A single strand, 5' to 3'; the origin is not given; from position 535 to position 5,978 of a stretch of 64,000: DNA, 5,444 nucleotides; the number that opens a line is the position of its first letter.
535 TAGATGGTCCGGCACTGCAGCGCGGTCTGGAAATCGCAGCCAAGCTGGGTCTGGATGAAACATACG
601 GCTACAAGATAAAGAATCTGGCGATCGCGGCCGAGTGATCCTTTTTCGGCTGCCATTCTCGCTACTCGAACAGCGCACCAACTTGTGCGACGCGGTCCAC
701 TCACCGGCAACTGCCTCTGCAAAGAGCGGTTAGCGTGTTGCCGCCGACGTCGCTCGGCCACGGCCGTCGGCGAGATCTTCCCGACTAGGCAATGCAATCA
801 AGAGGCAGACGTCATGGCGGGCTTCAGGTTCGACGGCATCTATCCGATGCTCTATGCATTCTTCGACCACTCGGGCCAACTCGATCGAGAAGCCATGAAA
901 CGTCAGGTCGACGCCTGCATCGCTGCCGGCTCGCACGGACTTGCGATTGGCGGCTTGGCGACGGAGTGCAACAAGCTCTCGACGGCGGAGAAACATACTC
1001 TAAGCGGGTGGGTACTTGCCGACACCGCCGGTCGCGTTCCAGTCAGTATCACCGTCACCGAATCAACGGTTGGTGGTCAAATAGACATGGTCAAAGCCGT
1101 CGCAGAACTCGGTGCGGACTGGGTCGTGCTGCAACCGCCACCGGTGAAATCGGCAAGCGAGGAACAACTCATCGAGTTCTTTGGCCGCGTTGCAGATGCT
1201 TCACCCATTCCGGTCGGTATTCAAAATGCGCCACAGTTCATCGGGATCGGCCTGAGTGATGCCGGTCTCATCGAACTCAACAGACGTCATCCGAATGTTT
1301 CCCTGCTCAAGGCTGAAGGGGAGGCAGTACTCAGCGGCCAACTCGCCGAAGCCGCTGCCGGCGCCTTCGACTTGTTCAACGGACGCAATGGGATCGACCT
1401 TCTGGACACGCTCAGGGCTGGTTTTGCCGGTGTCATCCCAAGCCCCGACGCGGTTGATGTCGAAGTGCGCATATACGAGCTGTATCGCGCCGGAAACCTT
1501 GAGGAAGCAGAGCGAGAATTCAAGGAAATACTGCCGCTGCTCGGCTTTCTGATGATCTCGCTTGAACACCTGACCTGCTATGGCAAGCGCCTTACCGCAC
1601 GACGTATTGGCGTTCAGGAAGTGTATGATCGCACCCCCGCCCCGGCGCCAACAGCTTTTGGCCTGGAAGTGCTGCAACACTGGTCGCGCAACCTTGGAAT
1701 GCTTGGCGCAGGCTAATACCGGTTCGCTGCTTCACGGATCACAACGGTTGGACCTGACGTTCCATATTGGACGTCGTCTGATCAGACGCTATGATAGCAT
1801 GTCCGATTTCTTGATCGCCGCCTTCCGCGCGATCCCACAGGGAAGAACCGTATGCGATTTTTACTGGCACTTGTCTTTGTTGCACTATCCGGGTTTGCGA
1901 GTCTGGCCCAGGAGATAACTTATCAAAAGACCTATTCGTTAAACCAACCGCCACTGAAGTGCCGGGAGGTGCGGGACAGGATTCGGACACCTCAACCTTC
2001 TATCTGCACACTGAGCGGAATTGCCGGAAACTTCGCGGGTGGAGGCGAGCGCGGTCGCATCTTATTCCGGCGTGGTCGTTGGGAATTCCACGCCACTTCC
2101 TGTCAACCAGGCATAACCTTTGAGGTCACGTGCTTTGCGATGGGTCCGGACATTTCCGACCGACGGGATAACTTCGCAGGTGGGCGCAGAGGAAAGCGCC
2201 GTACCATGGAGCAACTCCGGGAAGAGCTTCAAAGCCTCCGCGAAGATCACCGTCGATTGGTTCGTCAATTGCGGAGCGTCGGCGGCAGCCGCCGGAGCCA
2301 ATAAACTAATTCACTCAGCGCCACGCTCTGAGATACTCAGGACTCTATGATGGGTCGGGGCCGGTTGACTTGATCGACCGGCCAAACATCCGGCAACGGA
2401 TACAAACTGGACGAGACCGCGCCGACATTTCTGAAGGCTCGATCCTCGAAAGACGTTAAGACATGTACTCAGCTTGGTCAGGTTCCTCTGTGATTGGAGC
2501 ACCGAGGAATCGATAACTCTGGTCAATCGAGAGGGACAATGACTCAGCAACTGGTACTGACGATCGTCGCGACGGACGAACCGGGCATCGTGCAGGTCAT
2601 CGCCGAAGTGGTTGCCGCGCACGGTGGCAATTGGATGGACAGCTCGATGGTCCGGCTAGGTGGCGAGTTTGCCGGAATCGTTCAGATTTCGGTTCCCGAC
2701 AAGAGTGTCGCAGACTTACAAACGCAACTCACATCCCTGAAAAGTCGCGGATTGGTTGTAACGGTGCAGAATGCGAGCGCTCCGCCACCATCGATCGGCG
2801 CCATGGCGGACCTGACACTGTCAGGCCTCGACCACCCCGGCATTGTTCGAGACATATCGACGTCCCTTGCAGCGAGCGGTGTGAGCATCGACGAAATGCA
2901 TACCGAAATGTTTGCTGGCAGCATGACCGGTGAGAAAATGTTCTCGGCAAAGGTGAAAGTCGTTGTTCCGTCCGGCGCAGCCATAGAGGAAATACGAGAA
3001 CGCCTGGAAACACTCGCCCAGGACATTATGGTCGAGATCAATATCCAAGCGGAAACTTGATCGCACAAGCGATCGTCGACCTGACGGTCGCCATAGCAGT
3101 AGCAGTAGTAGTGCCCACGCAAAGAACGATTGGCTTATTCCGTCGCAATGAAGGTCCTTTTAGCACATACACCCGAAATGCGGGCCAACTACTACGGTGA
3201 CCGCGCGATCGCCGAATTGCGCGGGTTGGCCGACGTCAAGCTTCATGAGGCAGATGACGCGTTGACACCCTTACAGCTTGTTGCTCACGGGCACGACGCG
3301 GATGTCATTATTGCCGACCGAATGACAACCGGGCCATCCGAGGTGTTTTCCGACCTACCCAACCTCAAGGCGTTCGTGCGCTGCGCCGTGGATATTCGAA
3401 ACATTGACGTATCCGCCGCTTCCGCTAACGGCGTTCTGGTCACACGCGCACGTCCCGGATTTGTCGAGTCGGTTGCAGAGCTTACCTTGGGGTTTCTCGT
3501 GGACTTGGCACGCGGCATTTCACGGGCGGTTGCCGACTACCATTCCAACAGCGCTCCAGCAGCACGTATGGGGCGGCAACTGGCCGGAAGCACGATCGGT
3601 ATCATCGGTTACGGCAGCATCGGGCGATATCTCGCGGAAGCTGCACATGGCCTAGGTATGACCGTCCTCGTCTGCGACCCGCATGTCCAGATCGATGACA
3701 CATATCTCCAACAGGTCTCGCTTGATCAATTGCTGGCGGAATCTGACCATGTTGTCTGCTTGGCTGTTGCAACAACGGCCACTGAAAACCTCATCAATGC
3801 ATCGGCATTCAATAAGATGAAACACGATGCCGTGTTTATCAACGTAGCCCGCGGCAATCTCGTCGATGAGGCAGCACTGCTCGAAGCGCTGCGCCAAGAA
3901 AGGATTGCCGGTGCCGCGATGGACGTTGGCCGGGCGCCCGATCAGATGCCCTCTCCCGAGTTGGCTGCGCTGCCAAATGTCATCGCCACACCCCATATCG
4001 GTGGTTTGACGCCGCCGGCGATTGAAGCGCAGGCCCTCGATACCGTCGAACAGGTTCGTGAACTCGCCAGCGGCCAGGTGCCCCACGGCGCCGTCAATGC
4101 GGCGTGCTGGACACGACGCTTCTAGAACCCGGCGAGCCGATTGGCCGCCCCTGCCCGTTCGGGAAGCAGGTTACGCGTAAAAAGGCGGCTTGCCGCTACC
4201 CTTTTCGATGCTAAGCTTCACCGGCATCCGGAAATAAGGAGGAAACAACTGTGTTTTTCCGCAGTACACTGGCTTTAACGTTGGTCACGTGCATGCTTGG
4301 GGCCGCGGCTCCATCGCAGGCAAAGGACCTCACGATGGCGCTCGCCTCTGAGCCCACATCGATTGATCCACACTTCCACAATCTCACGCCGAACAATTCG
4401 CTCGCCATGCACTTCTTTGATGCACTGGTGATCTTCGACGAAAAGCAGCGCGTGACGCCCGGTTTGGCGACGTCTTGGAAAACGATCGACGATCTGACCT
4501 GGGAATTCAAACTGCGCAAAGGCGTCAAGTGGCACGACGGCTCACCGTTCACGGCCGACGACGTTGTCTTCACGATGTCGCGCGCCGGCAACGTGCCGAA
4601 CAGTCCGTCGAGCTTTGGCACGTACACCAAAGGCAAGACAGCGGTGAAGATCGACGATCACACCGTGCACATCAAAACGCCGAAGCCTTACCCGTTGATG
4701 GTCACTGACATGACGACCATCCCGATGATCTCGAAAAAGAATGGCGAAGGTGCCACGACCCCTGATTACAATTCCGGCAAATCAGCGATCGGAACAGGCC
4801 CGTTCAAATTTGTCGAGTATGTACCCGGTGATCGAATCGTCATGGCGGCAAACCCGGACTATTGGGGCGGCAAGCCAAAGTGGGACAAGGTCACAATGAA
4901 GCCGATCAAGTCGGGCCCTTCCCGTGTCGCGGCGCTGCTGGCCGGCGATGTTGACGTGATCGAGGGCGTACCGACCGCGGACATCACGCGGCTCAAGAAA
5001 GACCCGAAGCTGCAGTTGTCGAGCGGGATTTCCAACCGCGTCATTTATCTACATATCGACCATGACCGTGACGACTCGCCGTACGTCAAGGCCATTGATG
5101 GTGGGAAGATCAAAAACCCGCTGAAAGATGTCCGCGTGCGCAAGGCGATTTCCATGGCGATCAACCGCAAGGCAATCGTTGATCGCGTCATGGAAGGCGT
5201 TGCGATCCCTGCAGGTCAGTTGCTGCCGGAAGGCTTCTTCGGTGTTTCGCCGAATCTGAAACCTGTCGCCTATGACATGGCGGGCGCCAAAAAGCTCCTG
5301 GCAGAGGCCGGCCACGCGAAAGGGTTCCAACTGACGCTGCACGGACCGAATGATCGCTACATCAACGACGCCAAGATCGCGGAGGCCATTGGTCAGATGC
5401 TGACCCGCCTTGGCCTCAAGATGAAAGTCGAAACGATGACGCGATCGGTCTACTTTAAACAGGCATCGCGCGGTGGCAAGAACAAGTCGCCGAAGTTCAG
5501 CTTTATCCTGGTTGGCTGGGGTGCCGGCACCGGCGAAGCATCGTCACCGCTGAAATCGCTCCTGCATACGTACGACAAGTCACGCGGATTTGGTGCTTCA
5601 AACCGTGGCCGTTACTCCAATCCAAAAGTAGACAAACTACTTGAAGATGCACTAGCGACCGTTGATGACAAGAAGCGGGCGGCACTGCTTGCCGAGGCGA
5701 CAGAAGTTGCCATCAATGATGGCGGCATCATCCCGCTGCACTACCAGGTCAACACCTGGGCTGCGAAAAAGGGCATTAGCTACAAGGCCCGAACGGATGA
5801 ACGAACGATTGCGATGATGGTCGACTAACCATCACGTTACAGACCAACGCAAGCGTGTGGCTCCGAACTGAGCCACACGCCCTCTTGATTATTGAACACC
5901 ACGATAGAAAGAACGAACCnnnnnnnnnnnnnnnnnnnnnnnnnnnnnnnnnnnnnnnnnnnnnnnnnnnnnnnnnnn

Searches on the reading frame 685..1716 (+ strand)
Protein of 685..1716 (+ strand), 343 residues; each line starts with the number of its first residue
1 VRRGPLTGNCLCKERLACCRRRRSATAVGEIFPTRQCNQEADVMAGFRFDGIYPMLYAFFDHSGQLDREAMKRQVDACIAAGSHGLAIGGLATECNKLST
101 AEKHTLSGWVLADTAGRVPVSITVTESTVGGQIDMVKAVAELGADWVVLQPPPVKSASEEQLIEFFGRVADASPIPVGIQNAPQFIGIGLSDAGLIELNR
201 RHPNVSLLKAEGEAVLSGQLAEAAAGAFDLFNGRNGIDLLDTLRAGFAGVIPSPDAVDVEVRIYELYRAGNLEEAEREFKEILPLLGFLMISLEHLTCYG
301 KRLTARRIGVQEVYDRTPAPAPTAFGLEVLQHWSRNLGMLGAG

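Call 56: search_protein_families(library=pfam, max_evalue=0.000001, proteins=[window:685-1716:+])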
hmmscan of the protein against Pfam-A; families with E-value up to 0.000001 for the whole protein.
window:685-1716:+ (343 aa): 1 family
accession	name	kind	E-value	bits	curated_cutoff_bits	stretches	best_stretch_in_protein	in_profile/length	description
PF00701.28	DHDPS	-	2.3e-23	82.8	22.1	1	49-292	2-246/289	Dihydrodipicolinate synthetase family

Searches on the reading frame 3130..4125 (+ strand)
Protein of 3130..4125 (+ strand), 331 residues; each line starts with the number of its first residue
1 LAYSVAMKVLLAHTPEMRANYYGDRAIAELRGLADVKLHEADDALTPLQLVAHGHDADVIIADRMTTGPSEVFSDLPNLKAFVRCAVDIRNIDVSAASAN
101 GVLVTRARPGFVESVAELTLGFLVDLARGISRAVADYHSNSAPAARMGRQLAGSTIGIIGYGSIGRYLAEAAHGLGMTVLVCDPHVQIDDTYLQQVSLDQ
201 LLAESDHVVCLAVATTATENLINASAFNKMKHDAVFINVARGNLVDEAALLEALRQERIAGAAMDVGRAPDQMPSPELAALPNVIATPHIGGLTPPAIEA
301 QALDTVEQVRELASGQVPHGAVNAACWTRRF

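Call 56: search_protein_families(library=pfam, max_evalue=0.000001, proteins=[window:3130-4125:+])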
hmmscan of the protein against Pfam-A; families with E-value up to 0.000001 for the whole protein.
window:3130-4125:+ (331 aa): 3 families
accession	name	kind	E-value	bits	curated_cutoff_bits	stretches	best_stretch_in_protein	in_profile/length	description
PF02826.25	2-Hacid_dh_C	-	2.4e-50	170.8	25.1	1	121-291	2-178/178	D-isomer specific 2-hydroxyacid dehydrogenase, NAD binding domain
PF00389.36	2-Hacid_dh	-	2.3e-15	56.9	24.6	1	31-323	18-134/134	D-isomer specific 2-hydroxyacid dehydrogenase, catalytic domain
PF00670.27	AdoHcyase_NAD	-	1.2e-07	32.4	27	1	151-244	21-114/162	S-adenosyl-L-homocysteine hydrolase, NAD binding domain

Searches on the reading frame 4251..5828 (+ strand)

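Call 56: search_protein_families(library=pfam, max_evalue=0.000001, proteins=[window:4251-5828:+])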
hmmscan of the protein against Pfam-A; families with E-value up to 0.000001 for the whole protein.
window:4251-5828:+ (525 aa): 1 family
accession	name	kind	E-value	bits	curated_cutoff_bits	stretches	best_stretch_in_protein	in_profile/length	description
PF00496.27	SBP_bac_5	-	2.9e-101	339.7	32.4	1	68-443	2-366/368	Bacterial extracellular solute-binding proteins, family 5 Middle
